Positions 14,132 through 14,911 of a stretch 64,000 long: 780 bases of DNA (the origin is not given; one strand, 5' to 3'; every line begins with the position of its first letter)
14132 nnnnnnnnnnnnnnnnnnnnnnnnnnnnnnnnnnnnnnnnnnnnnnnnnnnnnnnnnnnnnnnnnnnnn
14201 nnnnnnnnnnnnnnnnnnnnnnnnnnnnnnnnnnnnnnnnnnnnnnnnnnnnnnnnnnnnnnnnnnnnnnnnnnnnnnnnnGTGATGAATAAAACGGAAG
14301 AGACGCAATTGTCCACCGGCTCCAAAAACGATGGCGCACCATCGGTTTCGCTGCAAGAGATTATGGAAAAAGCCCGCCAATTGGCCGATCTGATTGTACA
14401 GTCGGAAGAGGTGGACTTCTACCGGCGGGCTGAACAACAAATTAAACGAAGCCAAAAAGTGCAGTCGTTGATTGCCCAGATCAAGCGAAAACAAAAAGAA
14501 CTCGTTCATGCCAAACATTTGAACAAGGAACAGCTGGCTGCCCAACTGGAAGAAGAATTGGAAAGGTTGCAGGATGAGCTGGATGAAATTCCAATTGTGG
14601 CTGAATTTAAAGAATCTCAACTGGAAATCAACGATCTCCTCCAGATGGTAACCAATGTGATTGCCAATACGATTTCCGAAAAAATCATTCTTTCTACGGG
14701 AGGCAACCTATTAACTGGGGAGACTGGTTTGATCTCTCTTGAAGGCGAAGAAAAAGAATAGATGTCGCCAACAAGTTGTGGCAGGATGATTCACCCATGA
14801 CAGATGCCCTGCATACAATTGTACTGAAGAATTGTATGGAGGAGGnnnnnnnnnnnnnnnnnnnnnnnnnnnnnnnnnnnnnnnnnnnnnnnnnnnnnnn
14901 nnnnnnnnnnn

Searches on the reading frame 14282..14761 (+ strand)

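Call 47: search_protein_families(library=pfam, proteins=[window:14282-14761:+], max_evalue=1)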
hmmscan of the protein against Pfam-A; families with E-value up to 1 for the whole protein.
window:14282-14761:+ (159 aa): 9 families
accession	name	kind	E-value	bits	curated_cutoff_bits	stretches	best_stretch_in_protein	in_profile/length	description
PF06133.16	Com_YlbF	-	5.4e-22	78.7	23.9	1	27-132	1-105/105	Control of competence regulator ComK, YlbF/YmcA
PF11279.13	DUF3080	-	0.00067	19.4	26.5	1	33-130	117-212/315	Protein of unknown function (DUF3080)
PF17924.6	TetR_C_19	-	0.079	13.8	26.8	0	32-96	11-77/117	Tetracyclin repressor-like, C-terminal domain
PF18780.6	HNH_repeat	-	0.21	12.4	26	1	88-111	5-28/54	Homing endonuclease associated repeat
PF04678.18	MCU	-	0.27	11.7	30.8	1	36-125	26-103/177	Mitochondrial calcium uniporter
PF04632.18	FUSC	-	0.34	9.9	30.9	1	19-102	251-322/660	Fusaric acid resistance protein family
PF19745.5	FUT8_N_cat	-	0.4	9.8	27.6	1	16-131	37-159/499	Alpha-(1,6)-fucosyltransferase N- and catalytic domains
PF17293.8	Arm-DNA-bind_5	-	0.43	11.6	22.6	0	62-103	34-75/87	Arm DNA-binding domain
PF03462.23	PCRF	-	0.51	10.6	24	1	32-103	10-83/194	PCRF domain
